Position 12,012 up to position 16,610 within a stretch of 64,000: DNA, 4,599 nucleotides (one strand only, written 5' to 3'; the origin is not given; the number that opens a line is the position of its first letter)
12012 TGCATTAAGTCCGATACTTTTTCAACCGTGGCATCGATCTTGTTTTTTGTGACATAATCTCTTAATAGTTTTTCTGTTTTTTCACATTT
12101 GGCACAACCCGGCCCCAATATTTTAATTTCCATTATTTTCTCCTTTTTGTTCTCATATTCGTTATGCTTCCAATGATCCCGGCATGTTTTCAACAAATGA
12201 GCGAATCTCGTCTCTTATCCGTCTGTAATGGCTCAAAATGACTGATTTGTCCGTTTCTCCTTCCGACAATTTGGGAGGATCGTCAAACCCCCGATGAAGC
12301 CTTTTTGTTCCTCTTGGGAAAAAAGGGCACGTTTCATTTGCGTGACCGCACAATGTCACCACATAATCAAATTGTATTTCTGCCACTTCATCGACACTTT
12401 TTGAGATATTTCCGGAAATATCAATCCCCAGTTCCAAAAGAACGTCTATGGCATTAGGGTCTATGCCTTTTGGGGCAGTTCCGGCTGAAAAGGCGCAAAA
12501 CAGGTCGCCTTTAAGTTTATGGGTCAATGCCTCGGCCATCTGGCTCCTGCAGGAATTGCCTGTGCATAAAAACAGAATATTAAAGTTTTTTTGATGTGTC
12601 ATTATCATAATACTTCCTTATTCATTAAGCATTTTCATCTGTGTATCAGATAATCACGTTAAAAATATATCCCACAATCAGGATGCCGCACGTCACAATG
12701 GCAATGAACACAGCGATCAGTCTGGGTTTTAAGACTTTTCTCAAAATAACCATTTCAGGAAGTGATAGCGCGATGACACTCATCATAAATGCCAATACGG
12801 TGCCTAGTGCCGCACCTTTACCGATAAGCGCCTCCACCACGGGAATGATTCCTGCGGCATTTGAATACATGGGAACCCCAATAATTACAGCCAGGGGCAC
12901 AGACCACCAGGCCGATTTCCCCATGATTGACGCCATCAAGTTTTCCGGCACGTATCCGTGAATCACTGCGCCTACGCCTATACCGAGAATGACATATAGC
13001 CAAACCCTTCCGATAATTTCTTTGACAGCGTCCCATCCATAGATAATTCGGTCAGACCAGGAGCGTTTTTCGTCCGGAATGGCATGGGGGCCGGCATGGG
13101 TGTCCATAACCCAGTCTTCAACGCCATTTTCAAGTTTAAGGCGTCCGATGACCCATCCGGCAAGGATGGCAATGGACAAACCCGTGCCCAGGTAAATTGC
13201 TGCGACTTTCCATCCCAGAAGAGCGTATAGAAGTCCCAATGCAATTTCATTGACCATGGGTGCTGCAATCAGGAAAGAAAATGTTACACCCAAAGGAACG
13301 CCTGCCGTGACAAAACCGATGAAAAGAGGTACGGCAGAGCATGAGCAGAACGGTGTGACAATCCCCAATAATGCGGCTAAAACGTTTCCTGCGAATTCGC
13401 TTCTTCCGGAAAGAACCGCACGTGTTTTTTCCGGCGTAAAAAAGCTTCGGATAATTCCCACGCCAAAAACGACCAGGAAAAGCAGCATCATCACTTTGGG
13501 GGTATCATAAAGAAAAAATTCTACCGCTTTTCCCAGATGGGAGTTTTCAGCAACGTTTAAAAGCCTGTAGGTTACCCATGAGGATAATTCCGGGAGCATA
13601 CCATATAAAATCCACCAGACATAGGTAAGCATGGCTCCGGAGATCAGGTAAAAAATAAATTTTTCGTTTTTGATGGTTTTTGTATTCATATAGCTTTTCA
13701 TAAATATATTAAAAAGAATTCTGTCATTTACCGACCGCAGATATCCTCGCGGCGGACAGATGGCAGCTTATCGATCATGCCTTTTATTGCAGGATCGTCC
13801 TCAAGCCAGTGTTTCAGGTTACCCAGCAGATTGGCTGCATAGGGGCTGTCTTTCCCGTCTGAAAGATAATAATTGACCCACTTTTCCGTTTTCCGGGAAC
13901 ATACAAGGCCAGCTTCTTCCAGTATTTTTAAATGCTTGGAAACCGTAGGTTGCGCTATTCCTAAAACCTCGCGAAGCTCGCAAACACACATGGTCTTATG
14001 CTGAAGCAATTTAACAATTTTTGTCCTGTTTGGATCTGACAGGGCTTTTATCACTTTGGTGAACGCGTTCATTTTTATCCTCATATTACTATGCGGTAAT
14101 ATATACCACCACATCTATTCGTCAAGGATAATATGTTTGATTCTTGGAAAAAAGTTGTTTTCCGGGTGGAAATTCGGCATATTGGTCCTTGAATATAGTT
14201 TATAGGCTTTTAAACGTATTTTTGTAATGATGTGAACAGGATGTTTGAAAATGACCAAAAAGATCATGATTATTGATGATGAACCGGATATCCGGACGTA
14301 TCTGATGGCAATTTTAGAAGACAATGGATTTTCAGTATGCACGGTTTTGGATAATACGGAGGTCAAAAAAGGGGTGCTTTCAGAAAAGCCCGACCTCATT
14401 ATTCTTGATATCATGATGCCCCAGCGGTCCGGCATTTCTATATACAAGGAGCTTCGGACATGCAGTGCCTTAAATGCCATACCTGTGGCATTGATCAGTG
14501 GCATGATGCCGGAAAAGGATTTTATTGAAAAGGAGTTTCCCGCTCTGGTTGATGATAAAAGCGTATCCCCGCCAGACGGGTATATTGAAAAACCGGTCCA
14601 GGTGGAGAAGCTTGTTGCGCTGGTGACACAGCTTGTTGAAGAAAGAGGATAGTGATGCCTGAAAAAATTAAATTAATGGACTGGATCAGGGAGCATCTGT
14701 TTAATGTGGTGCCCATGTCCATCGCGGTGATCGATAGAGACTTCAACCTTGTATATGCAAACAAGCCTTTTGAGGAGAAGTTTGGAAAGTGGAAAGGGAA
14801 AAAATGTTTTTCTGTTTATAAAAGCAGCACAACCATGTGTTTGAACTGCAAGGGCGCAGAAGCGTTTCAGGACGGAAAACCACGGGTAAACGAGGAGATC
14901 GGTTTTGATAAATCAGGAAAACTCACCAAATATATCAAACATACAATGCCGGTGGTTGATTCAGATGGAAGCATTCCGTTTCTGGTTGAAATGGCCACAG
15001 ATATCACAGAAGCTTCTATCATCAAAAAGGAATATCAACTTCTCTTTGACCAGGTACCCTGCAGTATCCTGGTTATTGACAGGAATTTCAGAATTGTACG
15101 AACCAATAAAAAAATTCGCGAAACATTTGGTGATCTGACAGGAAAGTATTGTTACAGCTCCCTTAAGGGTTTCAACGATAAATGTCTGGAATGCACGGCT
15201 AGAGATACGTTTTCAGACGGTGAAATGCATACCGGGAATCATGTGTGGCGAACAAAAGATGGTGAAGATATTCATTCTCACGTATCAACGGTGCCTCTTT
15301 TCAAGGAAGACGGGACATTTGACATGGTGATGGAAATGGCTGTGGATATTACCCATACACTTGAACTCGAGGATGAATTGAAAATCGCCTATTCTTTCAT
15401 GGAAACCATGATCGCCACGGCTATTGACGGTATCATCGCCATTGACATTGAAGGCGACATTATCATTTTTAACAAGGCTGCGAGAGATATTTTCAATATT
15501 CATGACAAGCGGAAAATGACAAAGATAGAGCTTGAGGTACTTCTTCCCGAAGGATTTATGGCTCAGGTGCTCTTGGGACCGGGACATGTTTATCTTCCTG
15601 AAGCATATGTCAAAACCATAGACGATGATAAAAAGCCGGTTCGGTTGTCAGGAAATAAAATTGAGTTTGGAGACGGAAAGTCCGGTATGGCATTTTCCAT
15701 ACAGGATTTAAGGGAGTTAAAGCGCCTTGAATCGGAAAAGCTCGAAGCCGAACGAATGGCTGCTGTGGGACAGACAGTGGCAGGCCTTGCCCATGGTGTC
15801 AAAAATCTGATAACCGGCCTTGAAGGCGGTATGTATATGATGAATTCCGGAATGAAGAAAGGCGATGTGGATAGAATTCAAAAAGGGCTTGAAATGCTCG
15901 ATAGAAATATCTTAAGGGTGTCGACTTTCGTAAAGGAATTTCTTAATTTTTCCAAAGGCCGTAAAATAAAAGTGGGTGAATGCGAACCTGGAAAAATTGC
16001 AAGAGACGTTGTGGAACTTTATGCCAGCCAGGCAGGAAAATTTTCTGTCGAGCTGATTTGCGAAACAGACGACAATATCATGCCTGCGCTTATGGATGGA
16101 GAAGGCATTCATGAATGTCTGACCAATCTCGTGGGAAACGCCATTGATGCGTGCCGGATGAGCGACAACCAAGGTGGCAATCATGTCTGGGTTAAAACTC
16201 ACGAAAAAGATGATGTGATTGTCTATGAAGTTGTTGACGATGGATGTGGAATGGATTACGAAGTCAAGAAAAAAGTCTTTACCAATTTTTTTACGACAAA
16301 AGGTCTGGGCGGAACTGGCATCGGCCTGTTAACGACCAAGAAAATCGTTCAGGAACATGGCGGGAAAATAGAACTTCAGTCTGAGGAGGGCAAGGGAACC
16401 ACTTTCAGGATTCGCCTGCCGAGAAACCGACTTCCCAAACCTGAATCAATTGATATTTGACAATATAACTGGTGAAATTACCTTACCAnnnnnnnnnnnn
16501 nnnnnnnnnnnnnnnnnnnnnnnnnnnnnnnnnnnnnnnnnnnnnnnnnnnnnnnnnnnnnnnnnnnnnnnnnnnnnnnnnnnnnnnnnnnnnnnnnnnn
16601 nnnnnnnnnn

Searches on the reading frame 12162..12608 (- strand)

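Call 3: search_protein_families(library=pfam, proteins=[window:12162-12608:-], max_evalue=0.01)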
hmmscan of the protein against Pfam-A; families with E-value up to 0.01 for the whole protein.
window:12162-12608:- (148 aa): 1 family
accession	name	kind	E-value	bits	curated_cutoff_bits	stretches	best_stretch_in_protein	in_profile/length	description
PF01451.26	LMWPc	-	4.2e-18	66.4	23.2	1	11-139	1-140/144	Low molecular weight phosphotyrosine protein phosphatase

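Call 54: search_protein_families(library=ncbifam, proteins=[window:12162-12608:-], max_evalue=0.001)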
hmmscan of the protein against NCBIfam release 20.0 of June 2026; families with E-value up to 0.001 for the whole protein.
window:12162-12608:- (148 aa): 5 families
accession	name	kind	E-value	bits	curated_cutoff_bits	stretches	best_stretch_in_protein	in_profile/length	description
TIGR02691.1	arsC_pI258_fam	equivalog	1.9e-37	128.4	174.3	1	11-141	1-128/129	arsenate reductase (thioredoxin)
NF010053.0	PRK13530.1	subfamily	1e-36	126.2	215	1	10-141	5-127/133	arsenate reductase (thioredoxin)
TIGR02689.1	ars_reduc_gluta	equivalog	2.1e-20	73.2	157.6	1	11-142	3-125/126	arsenate reductase, glutathione/glutaredoxin type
NF007520.0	PRK10126.1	equivalog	1.2e-06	29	243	1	10-96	4-93/147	low molecular weight protein-tyrosine-phosphatase Wzb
NF008486.0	PRK11391.1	equivalog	4.2e-05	24.1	247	1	7-84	5-84/148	phosphotyrosine-protein phosphatase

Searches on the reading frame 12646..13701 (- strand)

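Call 86: search_protein_families(library=pfam, proteins=[window:12646-13701:-], max_evalue=0.00001)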
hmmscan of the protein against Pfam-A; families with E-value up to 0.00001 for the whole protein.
window:12646-13701:- (351 aa): 1 family
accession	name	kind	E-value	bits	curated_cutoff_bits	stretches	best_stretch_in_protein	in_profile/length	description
PF03773.19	ArsP_1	-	4.3e-77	259.6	32.3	1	55-348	1-293/294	Predicted permease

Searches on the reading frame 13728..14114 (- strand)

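Call 3: search_protein_families(library=pfam, proteins=[window:13728-14114:-], max_evalue=0.01)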
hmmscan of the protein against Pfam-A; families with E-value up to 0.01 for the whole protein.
window:13728-14114:- (128 aa): 10 families
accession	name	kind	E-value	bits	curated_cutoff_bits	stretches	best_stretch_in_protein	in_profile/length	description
PF01022.26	HTH_5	-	2.1e-17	63.2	22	1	27-71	1-45/47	Bacterial regulatory protein, arsR family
PF12840.13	HTH_20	-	4.5e-11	43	27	1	25-71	1-48/51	Helix-turn-helix domain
PF01047.28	MarR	-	2.5e-05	24.5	24.6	1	35-75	11-51/59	MarR family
PF13412.12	HTH_24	-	4.3e-05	23.4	21.9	1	28-71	3-47/48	Winged helix-turn-helix DNA-binding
PF12802.13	MarR_2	-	8.6e-05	23.1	27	1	46-75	25-54/61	MarR family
PF01978.25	TrmB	-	0.00019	21.6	25.6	1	35-77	16-58/68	Sugar-specific transcriptional regulator TrmB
PF01325.25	Fe_dep_repress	-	0.0013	19.3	26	1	42-72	23-53/60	Iron dependent repressor, N-terminal DNA binding domain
PF08220.18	HTH_DeoR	-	0.0014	18.8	21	1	33-71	5-44/57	DeoR-like helix-turn-helix domain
PF25213.1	HVO_A0261_N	-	0.0027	18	35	1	28-74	11-57/86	HVO_A0261 N-terminal domain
PF13601.12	HTH_34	-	0.0028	18.2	27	1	36-76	9-49/80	Winged helix DNA-binding domain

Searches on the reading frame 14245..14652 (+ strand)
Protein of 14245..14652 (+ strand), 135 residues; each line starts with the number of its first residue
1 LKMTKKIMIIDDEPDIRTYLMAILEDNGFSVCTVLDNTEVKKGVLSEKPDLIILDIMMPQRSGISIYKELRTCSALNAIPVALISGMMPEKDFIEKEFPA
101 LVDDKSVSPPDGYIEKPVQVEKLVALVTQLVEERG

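Call 3: search_protein_families(library=pfam, proteins=[window:14245-14652:+], max_evalue=0.01)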
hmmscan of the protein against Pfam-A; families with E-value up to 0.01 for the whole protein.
window:14245-14652:+ (135 aa): 1 family
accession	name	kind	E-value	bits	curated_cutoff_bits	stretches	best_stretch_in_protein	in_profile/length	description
PF00072.30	Response_reg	-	1.9e-18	67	30.2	1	7-127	1-110/111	Response regulator receiver domain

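Call 87: search_protein_families(library=ncbifam, proteins=[window:14245-14652:+], max_evalue=1e-8)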
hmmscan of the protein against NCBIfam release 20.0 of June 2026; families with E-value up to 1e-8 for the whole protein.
window:14245-14652:+ (135 aa): 30 families (the best 25 are shown)
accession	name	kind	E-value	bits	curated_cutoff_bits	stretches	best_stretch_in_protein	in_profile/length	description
NF045717.1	DVU0259_DivK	exception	7.4e-26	90.6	160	1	3-98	1-96/117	DVU0259 family response regulator domain-containing protein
TIGR02154.1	PhoB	equivalog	1.2e-19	70.5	296.2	1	3-129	1-118/226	phosphate regulon transcriptional regulator PhoB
NF051870.1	NAssimRespRegNtrX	equivalog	1.8e-15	56.8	600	1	5-132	2-120/452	nitrogen assimilation response regulator NtrX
NF007005.1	PRK09468.1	equivalog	1.9e-15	57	331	1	3-129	2-117/237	osmolarity response regulator transcription factor OmpR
NF053854.1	RespRegPhoBBctds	equivalog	4.6e-15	55.6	270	1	7-130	1-114/225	two-component system response regulator PhoB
NF045944.1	ResRegRpaBCyano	equivalog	9.4e-15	54.6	330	1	8-88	1-78/229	response regulator transcription factor RpaB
NF040689.1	MtrAB_MtrA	equivalog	1.9e-14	53.5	300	1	7-128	1-110/219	MtrAB system response regulator MtrA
NF047793.1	ResRegPgtA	equivalog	5.6e-14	51.8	650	1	4-134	5-124/414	two-component system response regulator PgtA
NF040534.1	resp_reg_YycF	equivalog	2.1e-13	50.1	340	1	5-86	1-79/231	response regulator YycF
NF007546.0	PRK10161.1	equivalog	7.4e-13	48.6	471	1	3-128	1-117/229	phosphate response regulator transcription factor PhoB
NF007820.0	PRK10529.1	equivalog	9.3e-13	48.1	325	1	6-125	3-110/225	two-component system response regulator KdpE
NF041733.1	resp_reg_CseB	equivalog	1.2e-12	47.7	350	1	6-128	2-112/228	two-component system response regulator CseB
NF007982.1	PRK10710.1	equivalog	2.1e-12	47.1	380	1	3-92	6-92/235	envelope stress response regulator BaeR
NF008034.0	PRK10766.1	equivalog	4e-12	46.1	275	1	3-127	1-113/231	two-component system response regulator TorR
NF051850.1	RespRegRprY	equivalog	5.2e-12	45.6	370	1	3-128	3-117/234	response regulator transcription factor RprY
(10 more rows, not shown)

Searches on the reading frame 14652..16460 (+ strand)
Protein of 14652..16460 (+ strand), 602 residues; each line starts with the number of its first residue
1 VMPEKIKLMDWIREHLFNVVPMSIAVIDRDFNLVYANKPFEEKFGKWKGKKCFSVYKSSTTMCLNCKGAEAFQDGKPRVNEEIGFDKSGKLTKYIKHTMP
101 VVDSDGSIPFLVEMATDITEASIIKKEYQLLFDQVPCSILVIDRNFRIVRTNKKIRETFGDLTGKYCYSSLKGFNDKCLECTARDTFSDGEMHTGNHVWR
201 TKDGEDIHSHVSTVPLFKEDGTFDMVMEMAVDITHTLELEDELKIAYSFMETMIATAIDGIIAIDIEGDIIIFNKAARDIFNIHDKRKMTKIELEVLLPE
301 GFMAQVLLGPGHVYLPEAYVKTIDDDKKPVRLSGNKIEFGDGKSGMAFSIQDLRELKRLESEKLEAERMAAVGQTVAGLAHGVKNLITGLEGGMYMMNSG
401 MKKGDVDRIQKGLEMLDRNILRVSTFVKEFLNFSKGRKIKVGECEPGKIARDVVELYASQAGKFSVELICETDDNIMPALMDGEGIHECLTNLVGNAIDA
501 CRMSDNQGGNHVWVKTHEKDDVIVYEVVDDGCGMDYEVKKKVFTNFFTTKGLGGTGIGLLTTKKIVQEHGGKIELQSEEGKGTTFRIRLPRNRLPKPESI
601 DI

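Call 3: search_protein_families(library=pfam, proteins=[window:14652-16460:+], max_evalue=0.01)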
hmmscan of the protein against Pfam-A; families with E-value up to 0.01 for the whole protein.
window:14652-16460:+ (602 aa): 7 families
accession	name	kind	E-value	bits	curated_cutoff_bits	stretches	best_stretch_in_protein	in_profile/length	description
PF02518.31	HATPase_c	-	7.2e-26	91.2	26.4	1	482-592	2-110/111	Histidine kinase-, DNA gyrase B-, and HSP90-like ATPase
PF08448.16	PAS_4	-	1.1e-22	80.8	23.1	2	132-235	1-107/110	PAS fold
PF13426.13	PAS_9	-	1.2e-17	64.5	27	2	136-234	1-102/103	PAS domain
PF00989.32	PAS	-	2.6e-15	56.8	22.6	2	249-299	2-52/113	PAS fold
PF13188.13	PAS_8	-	1.5e-14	53.7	21.8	2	128-179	3-55/65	PAS domain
PF14501.12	HATPase_c_5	-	2.5e-05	24.5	22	1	486-581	6-94/102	GHKL domain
PF12860.13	PAS_7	-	0.0015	19.1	27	0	259-286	6-33/115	PAS fold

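Call 54: search_protein_families(library=ncbifam, proteins=[window:14652-16460:+], max_evalue=0.001)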
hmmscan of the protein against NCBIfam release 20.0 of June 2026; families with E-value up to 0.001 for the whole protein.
window:14652-16460:+ (602 aa): 81 families (the best 25 are shown)
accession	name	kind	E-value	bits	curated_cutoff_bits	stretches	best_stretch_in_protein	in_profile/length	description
NF008468.0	PRK11360.1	equivalog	1.8e-63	214.9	646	1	241-593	261-610/616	two-component system sensor histidine kinase AtoS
NF046044.1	PnpS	equivalog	4.6e-40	137.8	400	2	242-590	49-390/390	two-component system histidine kinase PnpS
NF047497.1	HK_LIC_12097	equivalog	1.7e-38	132.3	500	2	322-590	100-365/367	LIC_12097 family sensor histidine kinase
NF046020.1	HisKinCckABruc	equivalog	1.4e-33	115.8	1000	1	261-593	359-709/868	cell cycle histidine kinase CckA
NF007688.0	PRK10364.1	equivalog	7.3e-32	110.7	479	1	354-592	222-452/460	two-component system sensor histidine kinase ZraS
NF047874.1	MASE3_PAS_HK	subfamily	1.2e-29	103.6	560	1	233-595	250-629/655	MASE3 domain-containing sensor histidine kinase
NF046026.1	HisKinCckACaul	equivalog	3.3e-29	101.5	1000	1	348-592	278-533/678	cell cycle histidine kinase CckA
NF041777.1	sens_FixL_Rhizob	equivalog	4.4e-29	101.5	850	2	355-591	245-481/485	sensor protein FixL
NF052574.1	HisKinEspCMyxo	equivalog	3.6e-28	98.2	1200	1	351-592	396-638/785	serine histidine kinase EspC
NF010411.0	PRK13837.1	equivalog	6.1e-28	97.3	647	1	354-593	432-677/828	two-component system VirA-like sensor kinase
TIGR02916.1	PEP_his_kin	equivalog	8.1e-28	97.4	300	1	359-590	462-679/679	XrtA/PEP-CTERM system histidine kinase PrsK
NF053867.1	SprKinKinDBac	equivalog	1.4e-26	93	775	1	356-591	270-497/500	sporulation kinase KinD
NF052573.1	HisKinEspAMyxo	equivalog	1.9e-26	92.3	1400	1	221-589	231-609/755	serine histidine kinase EspA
TIGR02938.1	nifL_nitrog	equivalog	3.8e-25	88.4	242.45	2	444-587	346-490/494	nitrogen fixation negative regulator NifL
NF033092.0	HK_WalK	equivalog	7.2e-25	87.6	725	1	251-590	261-593/594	cell wall metabolism sensor histidine kinase WalK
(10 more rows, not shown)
